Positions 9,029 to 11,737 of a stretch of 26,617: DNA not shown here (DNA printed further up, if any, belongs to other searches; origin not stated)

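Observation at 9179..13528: Tro/Ytg-like metal importer operon in which both permease domains and a DtxR/MntR-type repressor are fused into one 802-aa polypeptide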

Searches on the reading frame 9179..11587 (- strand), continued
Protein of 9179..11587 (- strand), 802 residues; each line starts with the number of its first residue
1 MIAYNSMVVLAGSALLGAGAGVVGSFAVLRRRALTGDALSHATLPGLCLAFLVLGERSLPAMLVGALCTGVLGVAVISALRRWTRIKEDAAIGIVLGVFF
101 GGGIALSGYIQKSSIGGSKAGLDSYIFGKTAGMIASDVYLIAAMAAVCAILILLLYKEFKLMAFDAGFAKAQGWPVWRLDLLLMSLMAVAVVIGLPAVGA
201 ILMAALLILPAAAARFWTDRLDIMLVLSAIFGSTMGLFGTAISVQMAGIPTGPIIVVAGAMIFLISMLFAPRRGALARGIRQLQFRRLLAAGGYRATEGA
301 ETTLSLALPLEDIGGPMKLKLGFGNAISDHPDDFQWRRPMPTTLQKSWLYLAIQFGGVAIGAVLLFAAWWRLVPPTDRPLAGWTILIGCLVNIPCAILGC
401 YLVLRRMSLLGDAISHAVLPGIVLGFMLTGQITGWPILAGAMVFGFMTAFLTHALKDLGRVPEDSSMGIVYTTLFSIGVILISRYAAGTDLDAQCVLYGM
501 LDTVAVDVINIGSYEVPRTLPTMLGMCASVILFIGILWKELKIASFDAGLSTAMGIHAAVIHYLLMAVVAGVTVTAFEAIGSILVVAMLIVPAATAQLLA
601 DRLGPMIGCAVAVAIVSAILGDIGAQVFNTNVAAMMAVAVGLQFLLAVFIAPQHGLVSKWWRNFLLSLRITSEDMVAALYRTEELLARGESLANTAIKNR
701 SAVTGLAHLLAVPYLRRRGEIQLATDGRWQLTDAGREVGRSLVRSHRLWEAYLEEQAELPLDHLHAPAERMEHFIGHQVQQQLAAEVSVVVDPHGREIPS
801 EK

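Call 72: find_encoding_contigs(protein=P0077, flank=10000, max_places=1)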
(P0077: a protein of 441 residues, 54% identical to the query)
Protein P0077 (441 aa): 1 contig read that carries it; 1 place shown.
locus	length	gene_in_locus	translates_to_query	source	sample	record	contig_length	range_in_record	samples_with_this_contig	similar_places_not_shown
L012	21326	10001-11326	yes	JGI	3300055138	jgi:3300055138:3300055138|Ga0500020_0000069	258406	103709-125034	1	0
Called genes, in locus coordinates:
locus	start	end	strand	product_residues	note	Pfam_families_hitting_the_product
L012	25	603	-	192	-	PF04542:Sigma70_r2, PF08281:Sigma70_r4_2 (weak)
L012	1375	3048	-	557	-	PF00501:AMP-binding, PF13193:AMP-binding_C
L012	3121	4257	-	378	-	PF03739:LptF_LptG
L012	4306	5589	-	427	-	PF00155:Aminotran_1_2, PF12897:Asp_aminotransf (weak)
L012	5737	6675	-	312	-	PF11004:Kdo_hydroxy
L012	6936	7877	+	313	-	PF01297:ZnuA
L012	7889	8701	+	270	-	PF00005:ABC_tran, PF02463:SMC_N (faint), PF13304:AAA_21 (faint)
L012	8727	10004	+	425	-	PF00950:ABC-3, PF02742:Fe_dep_repr_C (weak)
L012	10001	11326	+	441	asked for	PF00950:ABC-3, PF02742:Fe_dep_repr_C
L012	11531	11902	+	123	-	PF04480:DUF559, PF18741:MTES_1575 (weak)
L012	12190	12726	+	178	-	PF00160:Pro_isomerase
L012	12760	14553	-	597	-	PF02321:OEP (weak)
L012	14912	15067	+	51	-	-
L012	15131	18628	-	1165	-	PF00873:ACR_tran, PF03176:MMPL, PF00873:ACR_tran, PF03176:MMPL (weak)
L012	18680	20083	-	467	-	PF25973:BSH_CzcB, PF25893:HH_CzcB (faint)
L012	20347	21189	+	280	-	PF01925:TauE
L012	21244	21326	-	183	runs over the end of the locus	-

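Call 73: find_encoding_contigs(protein=P0075, flank=10000, max_places=1)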
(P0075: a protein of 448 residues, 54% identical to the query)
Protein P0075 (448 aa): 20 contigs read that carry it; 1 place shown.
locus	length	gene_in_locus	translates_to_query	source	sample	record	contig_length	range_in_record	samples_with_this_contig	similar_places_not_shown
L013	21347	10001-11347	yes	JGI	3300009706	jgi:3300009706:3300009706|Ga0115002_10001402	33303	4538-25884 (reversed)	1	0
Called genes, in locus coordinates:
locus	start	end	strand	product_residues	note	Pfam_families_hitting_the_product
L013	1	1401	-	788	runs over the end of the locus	-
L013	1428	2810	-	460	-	PF07394:DUF1501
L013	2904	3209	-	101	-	-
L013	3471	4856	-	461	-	PF07394:DUF1501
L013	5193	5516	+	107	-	-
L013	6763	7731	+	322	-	PF01297:ZnuA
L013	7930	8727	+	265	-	PF13476:AAA_23 (weak), PF00005:ABC_tran, PF02463:SMC_N (faint), PF13304:AAA_21 (faint)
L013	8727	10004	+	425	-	PF00950:ABC-3, PF01032:FecCD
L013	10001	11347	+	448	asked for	PF00950:ABC-3, PF02742:Fe_dep_repr_C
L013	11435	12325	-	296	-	PF08450:SGL (faint), PF17170:DUF5128 (weak), PF01436:NHL (weak)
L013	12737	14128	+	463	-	PF00144:Beta-lactamase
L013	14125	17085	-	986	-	PF00034:Cytochrom_C (faint), PF07635:PSCyt1, PF13442:Cytochrome_CBB3 (faint), PF22297:PccH (faint), PF07635:PSCyt1, PF07583:PSCyt2, PF07587:PSD1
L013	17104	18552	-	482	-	PF07394:DUF1501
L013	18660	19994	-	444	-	PF07394:DUF1501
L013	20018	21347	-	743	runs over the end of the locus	PF07583:PSCyt2, PF07587:PSD1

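Call 74: search_protein_families(library=pfam, proteins=[L011:8727-10004:+, L012:8727-10004:+, L013:8727-10004:+, L010:4688-6001:+], max_evalue=10)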
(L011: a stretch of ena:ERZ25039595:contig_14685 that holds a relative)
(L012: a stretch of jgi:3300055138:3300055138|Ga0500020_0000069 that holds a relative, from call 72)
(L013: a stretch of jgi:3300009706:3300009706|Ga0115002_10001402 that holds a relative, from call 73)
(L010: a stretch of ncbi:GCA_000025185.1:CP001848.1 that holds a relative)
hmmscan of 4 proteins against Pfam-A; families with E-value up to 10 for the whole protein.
L011:8727-10004:+ (425 aa): 4 families
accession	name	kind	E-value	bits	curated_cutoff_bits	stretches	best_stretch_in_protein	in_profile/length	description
PF00950.22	ABC-3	-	2.5e-61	207.9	20.1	1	12-272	8-257/258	ABC 3 transport family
PF01032.23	FecCD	-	5e-06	26.2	26.5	1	45-264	82-303/311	FecCD transport family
PF02742.21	Fe_dep_repr_C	-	1e-05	25.9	27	1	353-408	1-56/70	Iron dependent repressor, metal binding and dimerisation domain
PF19529.4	DUF6057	-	6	6.1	29.8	0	66-273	71-249/569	Family of unknown function (DUF6057)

L012:8727-10004:+ (425 aa): 3 families
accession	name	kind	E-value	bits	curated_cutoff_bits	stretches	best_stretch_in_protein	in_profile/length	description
PF00950.22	ABC-3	-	2.9e-62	210.9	20.1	1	10-271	7-257/258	ABC 3 transport family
PF02742.21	Fe_dep_repr_C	-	1.5e-06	28.5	27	1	354-413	2-61/70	Iron dependent repressor, metal binding and dimerisation domain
PF01032.23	FecCD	-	2.8e-05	23.8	26.5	1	42-266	80-306/311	FecCD transport family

L013:8727-10004:+ (425 aa): 4 families
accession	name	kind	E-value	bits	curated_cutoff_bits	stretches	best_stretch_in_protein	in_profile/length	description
PF00950.22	ABC-3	-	2e-60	204.9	20.1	1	5-268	5-257/258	ABC 3 transport family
PF01032.23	FecCD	-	8.8e-08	32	26.5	1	41-262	82-305/311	FecCD transport family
PF02742.21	Fe_dep_repr_C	-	9.9e-05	22.7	27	1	351-408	1-58/70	Iron dependent repressor, metal binding and dimerisation domain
PF21863.2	HTH_67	-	0.046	13.8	27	1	310-362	181-228/268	Helix-turn-helix family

L010:4688-6001:+ (437 aa): 2 families
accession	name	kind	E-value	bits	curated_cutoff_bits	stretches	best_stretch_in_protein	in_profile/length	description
PF00950.22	ABC-3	-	1.1e-60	205.8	20.1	1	7-269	6-257/258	ABC 3 transport family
PF01032.23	FecCD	-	3.1e-12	46.6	26.5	1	46-267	86-309/311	FecCD transport family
